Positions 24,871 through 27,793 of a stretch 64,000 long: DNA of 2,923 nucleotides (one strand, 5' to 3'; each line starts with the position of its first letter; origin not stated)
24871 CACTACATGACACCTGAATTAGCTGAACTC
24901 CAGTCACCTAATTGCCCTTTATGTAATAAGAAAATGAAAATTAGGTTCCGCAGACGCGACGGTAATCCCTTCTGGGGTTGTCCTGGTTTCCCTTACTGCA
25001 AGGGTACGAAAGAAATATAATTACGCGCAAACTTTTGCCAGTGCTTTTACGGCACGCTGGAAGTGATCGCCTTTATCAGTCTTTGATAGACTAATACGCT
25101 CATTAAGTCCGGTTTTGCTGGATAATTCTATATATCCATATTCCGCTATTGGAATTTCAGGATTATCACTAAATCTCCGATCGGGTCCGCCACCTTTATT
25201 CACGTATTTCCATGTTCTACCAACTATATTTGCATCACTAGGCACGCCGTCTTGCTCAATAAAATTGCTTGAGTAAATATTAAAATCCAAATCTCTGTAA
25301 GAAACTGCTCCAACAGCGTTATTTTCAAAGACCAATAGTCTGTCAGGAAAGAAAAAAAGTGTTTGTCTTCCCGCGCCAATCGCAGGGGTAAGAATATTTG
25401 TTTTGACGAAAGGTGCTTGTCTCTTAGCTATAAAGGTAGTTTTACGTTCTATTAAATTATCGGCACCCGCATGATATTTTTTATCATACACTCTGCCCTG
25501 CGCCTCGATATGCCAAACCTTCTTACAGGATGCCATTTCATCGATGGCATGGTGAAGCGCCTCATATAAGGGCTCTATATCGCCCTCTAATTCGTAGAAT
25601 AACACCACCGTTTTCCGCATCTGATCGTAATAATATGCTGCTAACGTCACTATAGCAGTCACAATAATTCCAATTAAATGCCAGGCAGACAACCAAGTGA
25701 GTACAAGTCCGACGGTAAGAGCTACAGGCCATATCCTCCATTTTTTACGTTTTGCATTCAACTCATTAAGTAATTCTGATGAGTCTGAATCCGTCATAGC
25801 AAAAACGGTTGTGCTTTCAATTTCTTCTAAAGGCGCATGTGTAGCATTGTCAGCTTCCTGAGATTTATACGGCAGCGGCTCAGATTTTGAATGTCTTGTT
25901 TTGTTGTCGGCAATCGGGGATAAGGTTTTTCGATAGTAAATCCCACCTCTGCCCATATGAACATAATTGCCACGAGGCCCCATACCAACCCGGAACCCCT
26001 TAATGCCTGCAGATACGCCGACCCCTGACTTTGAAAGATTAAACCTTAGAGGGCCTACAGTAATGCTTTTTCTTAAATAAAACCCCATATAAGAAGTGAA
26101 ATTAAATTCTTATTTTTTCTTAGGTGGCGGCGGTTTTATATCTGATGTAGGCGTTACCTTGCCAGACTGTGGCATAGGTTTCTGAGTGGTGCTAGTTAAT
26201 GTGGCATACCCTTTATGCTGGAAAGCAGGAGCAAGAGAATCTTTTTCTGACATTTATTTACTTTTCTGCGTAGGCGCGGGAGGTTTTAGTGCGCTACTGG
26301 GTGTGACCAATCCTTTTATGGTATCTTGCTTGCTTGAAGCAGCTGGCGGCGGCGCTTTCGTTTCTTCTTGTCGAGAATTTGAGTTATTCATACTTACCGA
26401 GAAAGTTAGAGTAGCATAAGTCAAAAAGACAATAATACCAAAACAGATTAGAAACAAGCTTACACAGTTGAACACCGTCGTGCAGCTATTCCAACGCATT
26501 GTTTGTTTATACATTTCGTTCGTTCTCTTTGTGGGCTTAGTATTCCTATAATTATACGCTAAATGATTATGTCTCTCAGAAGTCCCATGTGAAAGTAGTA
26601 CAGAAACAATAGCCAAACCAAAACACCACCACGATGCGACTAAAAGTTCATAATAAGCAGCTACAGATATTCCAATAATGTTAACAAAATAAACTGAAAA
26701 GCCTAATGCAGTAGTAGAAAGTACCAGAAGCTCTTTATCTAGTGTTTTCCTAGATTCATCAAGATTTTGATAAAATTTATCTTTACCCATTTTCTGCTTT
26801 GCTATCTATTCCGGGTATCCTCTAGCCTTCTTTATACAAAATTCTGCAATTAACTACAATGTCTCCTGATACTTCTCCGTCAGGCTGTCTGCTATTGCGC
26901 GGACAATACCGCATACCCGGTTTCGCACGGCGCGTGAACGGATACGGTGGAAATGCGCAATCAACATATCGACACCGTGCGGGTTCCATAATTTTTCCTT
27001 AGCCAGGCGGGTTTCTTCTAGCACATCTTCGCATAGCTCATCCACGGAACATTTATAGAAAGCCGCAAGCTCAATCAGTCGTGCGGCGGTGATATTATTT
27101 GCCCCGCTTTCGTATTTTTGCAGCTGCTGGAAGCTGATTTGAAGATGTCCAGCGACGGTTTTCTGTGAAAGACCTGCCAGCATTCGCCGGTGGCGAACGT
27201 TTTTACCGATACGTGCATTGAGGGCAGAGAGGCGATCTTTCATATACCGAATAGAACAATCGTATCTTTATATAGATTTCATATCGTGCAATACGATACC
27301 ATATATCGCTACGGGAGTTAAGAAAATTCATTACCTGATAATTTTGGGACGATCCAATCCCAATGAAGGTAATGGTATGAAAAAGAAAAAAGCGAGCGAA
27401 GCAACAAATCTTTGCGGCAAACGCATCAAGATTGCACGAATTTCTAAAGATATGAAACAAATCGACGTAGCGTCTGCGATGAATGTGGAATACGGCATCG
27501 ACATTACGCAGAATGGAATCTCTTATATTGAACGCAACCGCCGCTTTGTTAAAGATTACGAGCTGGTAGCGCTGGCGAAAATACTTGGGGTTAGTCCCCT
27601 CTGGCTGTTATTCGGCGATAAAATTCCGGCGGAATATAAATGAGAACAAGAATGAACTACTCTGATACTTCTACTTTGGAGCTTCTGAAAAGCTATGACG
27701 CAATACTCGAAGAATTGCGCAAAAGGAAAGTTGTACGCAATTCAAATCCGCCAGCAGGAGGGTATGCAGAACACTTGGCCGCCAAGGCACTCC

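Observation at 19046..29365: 10-kb AT-rich accretion zone between the att end and trbB stacks several candidate immunity modules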

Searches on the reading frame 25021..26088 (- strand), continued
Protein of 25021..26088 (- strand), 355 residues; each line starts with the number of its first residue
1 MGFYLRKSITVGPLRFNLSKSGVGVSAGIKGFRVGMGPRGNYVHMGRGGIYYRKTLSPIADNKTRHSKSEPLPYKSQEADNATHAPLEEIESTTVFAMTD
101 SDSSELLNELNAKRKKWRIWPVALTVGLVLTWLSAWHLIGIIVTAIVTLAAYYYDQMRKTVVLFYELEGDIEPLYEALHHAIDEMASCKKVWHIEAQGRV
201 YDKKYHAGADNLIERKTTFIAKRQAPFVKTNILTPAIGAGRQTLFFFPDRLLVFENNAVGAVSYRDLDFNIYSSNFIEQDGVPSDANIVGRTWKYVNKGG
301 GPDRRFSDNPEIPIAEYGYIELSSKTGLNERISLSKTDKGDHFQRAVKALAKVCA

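Call 90: find_homologous_proteins(query=window:25021-26088:-, max_evalue=0.00001)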
Query window:25021-26088:- (355 aa): 2588 proteins with E <= 0.00001 among 5440 candidates; the best 120 are listed.
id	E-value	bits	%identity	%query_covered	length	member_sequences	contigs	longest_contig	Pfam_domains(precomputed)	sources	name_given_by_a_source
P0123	1.4e-239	812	100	100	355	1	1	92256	PF14020.12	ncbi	-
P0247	3.3e-173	594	75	99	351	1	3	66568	PF14020.12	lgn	-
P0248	2.2e-172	591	73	99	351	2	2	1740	PF14020.12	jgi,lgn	-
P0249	7.8e-164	563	68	99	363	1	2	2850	PF14020.12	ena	-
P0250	5.0e-162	557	68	100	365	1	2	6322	PF14020.12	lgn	-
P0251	4.0e-158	544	67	99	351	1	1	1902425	PF14020.12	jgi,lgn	jgi:hypothetical protein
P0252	2.7e-157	541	67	99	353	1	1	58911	PF14020.12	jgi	jgi:hypothetical protein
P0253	2.3e-155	535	67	99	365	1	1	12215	PF14020.12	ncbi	-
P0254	6.8e-152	523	68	99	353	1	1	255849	PF14020.12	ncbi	-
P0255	5.7e-139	481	61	99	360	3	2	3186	PF14020.12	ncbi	-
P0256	1.8e-130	453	56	100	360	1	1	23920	PF14020.12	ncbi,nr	ncbi:MAG: DUF4236 domain-containing protein [Sphaerospermopsis sp. SIO1G2]|nr:DUF4236 domain-contain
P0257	7.7e-125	434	56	99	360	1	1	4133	PF14020.12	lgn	-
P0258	6.7e-124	431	55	99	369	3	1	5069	PF14020.12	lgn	-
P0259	7.9e-123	428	61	87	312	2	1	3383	-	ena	-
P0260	8.1e-123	428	55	99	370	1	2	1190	PF14020.12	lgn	-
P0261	1.1e-122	427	55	99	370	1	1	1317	PF14020.12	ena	-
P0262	2.1e-122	426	55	99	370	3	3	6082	PF14020.12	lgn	-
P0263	3.0e-122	426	57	95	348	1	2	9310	PF14020.12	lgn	-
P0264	3.2e-122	426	53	99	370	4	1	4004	PF14020.12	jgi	jgi:Protein of unknown function (DUF4236)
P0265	3.2e-122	426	55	97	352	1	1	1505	PF14020.12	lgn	-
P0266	1.0e-121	424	55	99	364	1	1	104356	PF14020.12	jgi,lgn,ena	-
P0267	1.1e-121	424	56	99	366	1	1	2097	PF14020.12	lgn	-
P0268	1.3e-121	424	53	99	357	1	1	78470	PF14020.12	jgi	jgi:hypothetical protein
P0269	1.4e-121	424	55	99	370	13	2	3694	PF14020.12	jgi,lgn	jgi:hypothetical protein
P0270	1.5e-121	424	54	99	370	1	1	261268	PF14020.12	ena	-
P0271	1.5e-121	424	54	99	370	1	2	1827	PF14020.12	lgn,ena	-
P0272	1.6e-121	424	56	99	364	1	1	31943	PF14020.12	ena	-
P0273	1.7e-121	423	56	99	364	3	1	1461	PF14020.12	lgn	-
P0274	1.7e-121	423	54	99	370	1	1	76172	PF14020.12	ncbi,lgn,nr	ncbi:DUF4236 domain-containing protein [bacterium]|nr:DUF4236 domain-containing protein [bacterium]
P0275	2.0e-121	423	56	99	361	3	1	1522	PF14020.12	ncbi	-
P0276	2.3e-121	423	55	99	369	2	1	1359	PF14020.12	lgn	-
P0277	3.0e-121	423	55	99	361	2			PF14020.12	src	-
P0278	4.2e-121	422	55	99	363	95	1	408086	PF14020.12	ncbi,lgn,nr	ncbi:DUF4236 domain-containing protein [Escherichia coli]|nr:DUF4236 domain-containing protein [Esch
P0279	5.7e-121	422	55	99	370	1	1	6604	PF14020.12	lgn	-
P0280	1.5e-120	420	55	100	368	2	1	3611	PF14020.12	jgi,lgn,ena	-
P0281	1.5e-120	420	55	99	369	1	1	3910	PF14020.12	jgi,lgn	-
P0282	2.8e-120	419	55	99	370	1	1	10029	PF14020.12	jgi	jgi:hypothetical protein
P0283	2.9e-120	419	54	99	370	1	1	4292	PF14020.12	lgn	-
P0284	3.0e-120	419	54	99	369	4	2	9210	PF14020.12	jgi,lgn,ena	-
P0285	3.1e-120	419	54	99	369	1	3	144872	PF14020.12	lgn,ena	-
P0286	3.2e-120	419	54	99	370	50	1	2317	PF14020.12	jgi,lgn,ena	-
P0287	3.3e-120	419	55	99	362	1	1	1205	PF14020.12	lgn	-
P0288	3.8e-120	419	55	99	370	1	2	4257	PF14020.12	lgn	-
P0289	6.2e-120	418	54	99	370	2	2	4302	PF14020.12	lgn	-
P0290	6.4e-120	418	55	99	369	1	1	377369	PF14020.12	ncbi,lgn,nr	ncbi:MAG: DUF4236 domain-containing protein [Chlorobiaceae bacterium]|nr:DUF4236 domain-containing p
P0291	8.4e-120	418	54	99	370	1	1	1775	PF14020.12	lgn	-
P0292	8.4e-120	418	54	99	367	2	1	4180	PF14020.12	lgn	-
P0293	9.3e-120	418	54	99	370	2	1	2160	PF14020.12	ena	-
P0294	1.4e-119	417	54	99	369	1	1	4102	PF14020.12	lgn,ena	-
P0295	1.4e-119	417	55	99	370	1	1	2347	PF14020.12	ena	-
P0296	1.4e-119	417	54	99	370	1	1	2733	PF14020.12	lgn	-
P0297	1.6e-119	417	53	99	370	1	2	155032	PF14020.12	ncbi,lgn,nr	ncbi:MAG: DUF4236 domain-containing protein [Betaproteobacteria bacterium]|nr:DUF4236 domain-contain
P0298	1.6e-119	417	54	99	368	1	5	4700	PF14020.12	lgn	-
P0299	1.7e-119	417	55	99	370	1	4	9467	PF14020.12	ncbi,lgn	-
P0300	1.7e-119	417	54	99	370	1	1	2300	PF14020.12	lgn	-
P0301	1.8e-119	417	54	99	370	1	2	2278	PF14020.12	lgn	-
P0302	1.8e-119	417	54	99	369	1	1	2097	PF14020.12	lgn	-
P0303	1.9e-119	417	53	99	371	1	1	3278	PF14020.12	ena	-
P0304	2.0e-119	417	54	99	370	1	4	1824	PF14020.12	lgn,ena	-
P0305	2.1e-119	417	53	99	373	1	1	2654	PF14020.12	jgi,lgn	-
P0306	2.2e-119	417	55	99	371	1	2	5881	PF14020.12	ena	-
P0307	2.2e-119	417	55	99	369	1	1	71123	PF14020.12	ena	-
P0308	3.1e-119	416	54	99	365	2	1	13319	PF14020.12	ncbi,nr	ncbi:MAG: DUF4236 domain-containing protein [Betaproteobacteria bacterium]|nr:DUF4236 domain-contain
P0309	4.1e-119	416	56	99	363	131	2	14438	PF14020.12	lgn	-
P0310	4.5e-119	416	54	99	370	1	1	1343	PF14020.12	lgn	-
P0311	5.2e-119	415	55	99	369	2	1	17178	PF14020.12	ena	-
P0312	6.0e-119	415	53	99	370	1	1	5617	PF14020.12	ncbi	-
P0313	6.2e-119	415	53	99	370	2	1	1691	PF14020.12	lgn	-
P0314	6.6e-119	415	55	99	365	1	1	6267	PF14020.12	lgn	-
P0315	6.7e-119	415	54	99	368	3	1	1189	PF14020.12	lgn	-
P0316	6.8e-119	415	54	99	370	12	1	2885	PF14020.12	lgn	-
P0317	7.4e-119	415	55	99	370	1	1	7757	PF14020.12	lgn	-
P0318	8.2e-119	415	54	99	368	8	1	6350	PF14020.12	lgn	-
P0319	8.5e-119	415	54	99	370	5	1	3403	PF14020.12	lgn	-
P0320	9.8e-119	414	53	99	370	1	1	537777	PF14020.12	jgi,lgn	-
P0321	1.4e-118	414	55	99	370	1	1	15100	PF14020.12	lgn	-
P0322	1.7e-118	414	54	99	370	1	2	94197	PF14020.12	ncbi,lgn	ncbi:MAG: DUF4236 domain-containing protein [Pseudomonadota bacterium]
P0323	2.0e-118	413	52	99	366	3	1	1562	PF14020.12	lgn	-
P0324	2.2e-118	413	53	99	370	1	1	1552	PF14020.12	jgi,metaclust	metaclust:\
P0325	2.3e-118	413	54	99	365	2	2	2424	PF14020.12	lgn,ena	-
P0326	2.7e-118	413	53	99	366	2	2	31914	PF14020.12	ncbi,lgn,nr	ncbi:MAG: DUF4236 domain-containing protein [Proteobacteria bacterium]|nr:DUF4236 domain-containing 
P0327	2.9e-118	413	54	99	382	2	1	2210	PF14020.12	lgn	-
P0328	3.0e-118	413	54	99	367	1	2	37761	PF14020.12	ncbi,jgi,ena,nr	ncbi:MAG: hypothetical protein H6R07_3031 [Proteobacteria bacterium]|nr:hypothetical protein [Pseudo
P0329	3.2e-118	413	55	99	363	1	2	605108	PF14020.12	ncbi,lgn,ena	ncbi:TPA: DUF4236 domain-containing protein [Citrobacter braakii]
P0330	3.6e-118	413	55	99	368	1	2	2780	PF14020.12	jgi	jgi:hypothetical protein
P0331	3.7e-118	412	54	99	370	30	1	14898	PF14020.12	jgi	jgi:Protein of unknown function (DUF4236)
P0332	3.9e-118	412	56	99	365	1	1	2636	PF14020.12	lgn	-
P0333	4.0e-118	412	55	99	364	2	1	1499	PF14020.12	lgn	-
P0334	4.1e-118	412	55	99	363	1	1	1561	PF14020.12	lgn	-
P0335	4.6e-118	412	54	99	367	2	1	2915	PF14020.12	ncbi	-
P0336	4.7e-118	412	54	99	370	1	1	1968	PF14020.12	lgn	-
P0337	5.0e-118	412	54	100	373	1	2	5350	PF14020.12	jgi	-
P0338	5.0e-118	412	53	99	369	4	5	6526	PF14020.12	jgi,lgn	jgi:hypothetical protein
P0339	5.2e-118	412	54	99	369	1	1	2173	PF14020.12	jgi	jgi:hypothetical protein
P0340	5.6e-118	412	54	99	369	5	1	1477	PF14020.12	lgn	-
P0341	7.0e-118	412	53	99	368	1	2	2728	PF14020.12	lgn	-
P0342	7.6e-118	411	53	99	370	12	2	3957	PF14020.12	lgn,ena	-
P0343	7.6e-118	411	55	99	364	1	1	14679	PF14020.12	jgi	jgi:hypothetical protein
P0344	7.9e-118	411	55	99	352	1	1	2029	PF14020.12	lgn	-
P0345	9.2e-118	411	54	99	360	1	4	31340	PF14020.12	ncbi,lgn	-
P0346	1.1e-117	411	54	99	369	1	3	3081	PF14020.12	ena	-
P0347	1.1e-117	411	54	99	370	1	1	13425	PF14020.12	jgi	jgi:hypothetical protein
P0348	1.1e-117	411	53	99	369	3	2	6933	PF14020.12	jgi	-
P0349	1.1e-117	411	53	99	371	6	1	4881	PF14020.12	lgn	-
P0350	1.1e-117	411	53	99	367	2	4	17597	PF14020.12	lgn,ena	-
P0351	1.3e-117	411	53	99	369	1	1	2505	PF14020.12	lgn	-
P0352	1.4e-117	411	54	99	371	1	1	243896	PF14020.12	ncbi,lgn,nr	ncbi:MAG: DUF4236 domain-containing protein [Desulfomonile tiedjei]|nr:DUF4236 domain-containing pro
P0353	1.5e-117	411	53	99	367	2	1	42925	PF14020.12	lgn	-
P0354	1.7e-117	410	54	99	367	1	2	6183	PF14020.12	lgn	-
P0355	1.7e-117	410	54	99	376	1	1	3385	PF14020.12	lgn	-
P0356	1.8e-117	410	53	99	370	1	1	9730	PF14020.12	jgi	jgi:hypothetical protein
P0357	1.8e-117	410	54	99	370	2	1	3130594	PF14020.12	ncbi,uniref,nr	ncbi:hypothetical protein SCD_n00118 [Sulfuricella denitrificans skB26]|uniref:DUF4236 domain-contai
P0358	2.0e-117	410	53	99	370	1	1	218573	PF14020.12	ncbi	-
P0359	2.0e-117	410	53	99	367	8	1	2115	PF14020.12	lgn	-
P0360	2.0e-117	410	53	99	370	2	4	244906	PF14020.12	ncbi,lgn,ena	-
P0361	2.1e-117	410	53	99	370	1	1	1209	PF14020.12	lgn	-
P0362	2.2e-117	410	53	99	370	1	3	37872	PF14020.12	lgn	-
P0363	2.4e-117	410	52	99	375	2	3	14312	PF14020.12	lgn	-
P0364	2.4e-117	410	54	99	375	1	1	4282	PF14020.12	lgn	-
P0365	2.5e-117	410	53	99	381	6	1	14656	PF14020.12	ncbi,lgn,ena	-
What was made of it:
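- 25021..26088 (-): D355: DUF4236 N-terminus, two TM helices, and a confidently modelled C-terminal domain of unknown function. More than 2500 homologues (call 90).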

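Call 125: search_dna_similar(query=window:25021-26088:-, collection=phages, mode=protein, max_rows=8)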
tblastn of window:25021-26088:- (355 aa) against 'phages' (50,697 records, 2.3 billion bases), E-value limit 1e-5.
Records with a match: 2; places in all: 2; records where one place covers at least 80% of the query: 2.
Best place of each record, by identity: <60% 2.
By first word of the organism name: Microcystis 2.
By host as written in the record: Microcystis sp. 2.
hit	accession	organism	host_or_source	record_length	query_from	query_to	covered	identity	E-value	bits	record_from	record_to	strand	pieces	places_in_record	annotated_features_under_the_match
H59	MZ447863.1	Microcystis phage Mea-Yong924-1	Microcystis sp.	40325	5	353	98%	23.6%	2e-20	98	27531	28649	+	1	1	hypothetical protein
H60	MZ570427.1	Microcystis phage Mae-Yong924-2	Microcystis sp.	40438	5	353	98%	23.6%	2e-20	98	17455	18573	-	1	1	hypothetical protein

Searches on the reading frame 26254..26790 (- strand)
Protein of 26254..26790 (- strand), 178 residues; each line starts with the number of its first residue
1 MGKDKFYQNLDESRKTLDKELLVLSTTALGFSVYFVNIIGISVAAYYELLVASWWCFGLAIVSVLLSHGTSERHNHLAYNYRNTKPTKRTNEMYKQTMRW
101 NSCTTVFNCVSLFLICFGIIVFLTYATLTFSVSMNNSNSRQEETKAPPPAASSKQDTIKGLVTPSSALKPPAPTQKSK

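Call 5: search_protein_families(library=pfam, proteins=[window:26254-26790:-], max_evalue=0.01)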
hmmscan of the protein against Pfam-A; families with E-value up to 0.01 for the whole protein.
window:26254-26790:- (178 aa): 0 families

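Call 6: search_protein_families(library=padloc, proteins=[window:26254-26790:-], max_evalue=0.01)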
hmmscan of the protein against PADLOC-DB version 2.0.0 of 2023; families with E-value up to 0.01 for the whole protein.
window:26254-26790:- (178 aa): 0 families

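Call 7: search_protein_families(library=ncbifam, proteins=[window:26254-26790:-], max_evalue=0.01)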
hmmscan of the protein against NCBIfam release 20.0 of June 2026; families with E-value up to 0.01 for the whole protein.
window:26254-26790:- (178 aa): 3 families
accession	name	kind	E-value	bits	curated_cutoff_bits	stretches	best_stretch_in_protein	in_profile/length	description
NF033634.1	SLATT_1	domain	0.00036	20.5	41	1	33-84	31-87/132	SLATT domain-containing protein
TIGR04370.1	glyco_rpt_poly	subfamily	0.0017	17.4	40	1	27-140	19-122/396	oligosaccharide repeat unit polymerase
TIGR01218.1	Gpos_tandem_5TM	subfamily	0.0074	16.1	35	1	9-126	55-172/208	tandem five-TM protein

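Call 46: search_protein_families(library=pfam, proteins=[window:26254-26790:-], max_evalue=5)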
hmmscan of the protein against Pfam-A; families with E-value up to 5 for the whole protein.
window:26254-26790:- (178 aa): 6 families
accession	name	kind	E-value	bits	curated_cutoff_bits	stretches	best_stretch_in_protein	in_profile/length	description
PF18181.6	SLATT_1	-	0.016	15.7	26.3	1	27-84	25-84/122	SMODS and SLOG-associating 2TM effector domain 1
PF08229.16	SHR3_chaperone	-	0.027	13.9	25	1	97-140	78-121/188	ER membrane protein SH3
PF11026.13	DUF2721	-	0.03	14.6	28.3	1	13-80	58-125/129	Protein of unknown function (DUF2721)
PF06749.17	DUF1218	-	0.037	14.9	25.3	1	49-83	38-70/95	Protein of unknown function (DUF1218)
PF10326.15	7TM_GPCR_Str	-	0.13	12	22.4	1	90-140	182-232/307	Serpentine type 7TM GPCR chemoreceptor Str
PF04277.18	OAD_gamma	-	0.52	11.5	27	1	114-156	12-54/76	Oxaloacetate decarboxylase, gamma chain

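Call 68: search_dna_similar(query=window:26254-26790:-, collection=plasmids, mode=protein, max_rows=12, max_evalue=0.01)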
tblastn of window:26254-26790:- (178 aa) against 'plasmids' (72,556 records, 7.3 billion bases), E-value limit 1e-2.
No match.
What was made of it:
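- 26254..26790 (-): E178: small multi-pass membrane protein of an uncharacterised family. No plasmid homologue (call 68).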

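Call 94: search_protein_representatives(protein=window:26254-26790:-)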
Query: 178 residues. Proteins with E-value up to 0.001 (for the whole library): 297; up to 1e-10: 8; up to 1e-30: 2. The best 150 are listed.
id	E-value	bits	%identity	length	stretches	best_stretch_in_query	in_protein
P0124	4.5e-115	397.3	100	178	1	1-178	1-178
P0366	1.2e-33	132.5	44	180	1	2-175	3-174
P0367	4.3e-26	107.9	47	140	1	3-131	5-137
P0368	4.6e-20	88.2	44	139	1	6-128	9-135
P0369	7.5e-18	81.0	28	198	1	7-178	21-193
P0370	4.2e-17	78.6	39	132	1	3-128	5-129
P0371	2.1e-11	60.1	27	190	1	11-167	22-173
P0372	3.8e-11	59.2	37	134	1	3-129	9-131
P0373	1.5e-09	54.1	30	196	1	6-142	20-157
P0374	2.1e-09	53.6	24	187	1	10-171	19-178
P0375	2.5e-09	53.3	28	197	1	16-173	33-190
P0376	3.4e-09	52.9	29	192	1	12-176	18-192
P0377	4.2e-09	52.6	35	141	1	8-128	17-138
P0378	6.7e-09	51.9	25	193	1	12-167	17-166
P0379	8.8e-09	51.5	41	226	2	13-73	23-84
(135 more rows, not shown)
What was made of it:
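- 26254..26790 (-): 297 homologues at E<=1e-3 (call 94).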

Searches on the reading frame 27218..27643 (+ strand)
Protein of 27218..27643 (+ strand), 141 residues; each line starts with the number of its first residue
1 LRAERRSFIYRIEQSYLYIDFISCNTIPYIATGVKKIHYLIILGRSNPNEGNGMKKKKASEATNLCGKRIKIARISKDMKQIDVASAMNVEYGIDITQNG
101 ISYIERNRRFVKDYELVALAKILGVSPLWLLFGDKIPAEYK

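Call 5: search_protein_families(library=pfam, proteins=[window:27218-27643:+], max_evalue=0.01)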
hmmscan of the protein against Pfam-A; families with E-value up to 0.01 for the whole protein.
window:27218-27643:+ (141 aa): 3 families
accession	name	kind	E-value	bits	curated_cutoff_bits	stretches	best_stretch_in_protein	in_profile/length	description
PF01381.28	HTH_3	-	1.1e-06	29.1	23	1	70-130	1-55/55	Helix-turn-helix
PF12844.13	HTH_19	-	0.00015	22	30.2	1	67-131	1-59/64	Helix-turn-helix domain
PF13560.12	HTH_31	-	0.0089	16.8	27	0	68-127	4-58/64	Helix-turn-helix domain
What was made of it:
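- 27377..27643 (+): G: small HTH protein, probable controller of the restriction gene. HTH_3, E 1e-6 (call 5).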

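Call 6: search_protein_families(library=padloc, proteins=[window:27218-27643:+], max_evalue=0.01)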
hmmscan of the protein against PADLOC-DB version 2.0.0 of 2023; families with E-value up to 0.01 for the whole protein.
window:27218-27643:+ (141 aa): 3 families
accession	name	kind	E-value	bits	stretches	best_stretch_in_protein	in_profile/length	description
PDLC03954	RmrA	-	8.3e-05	19.7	1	59-136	4-75/380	-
PDLC02926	HTH_VI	-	0.0012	17.1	1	67-131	3-61/92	-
PDLC03952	RmrA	-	0.0048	13.8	1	56-124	13-75/395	-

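Call 7: search_protein_families(library=ncbifam, proteins=[window:27218-27643:+], max_evalue=0.01)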
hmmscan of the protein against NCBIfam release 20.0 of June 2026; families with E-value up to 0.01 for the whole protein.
window:27218-27643:+ (141 aa): 2 families
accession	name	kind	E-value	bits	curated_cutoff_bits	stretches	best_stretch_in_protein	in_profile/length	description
NF007257.0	PRK09706.1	subfamily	4.4e-06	26.5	101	1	73-135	8-69/135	transcriptional repressor DicA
NF047948.1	male_kill_WMK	equivalog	0.0055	16.2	300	1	58-131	155-222/300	WO male-killing family protein Wmk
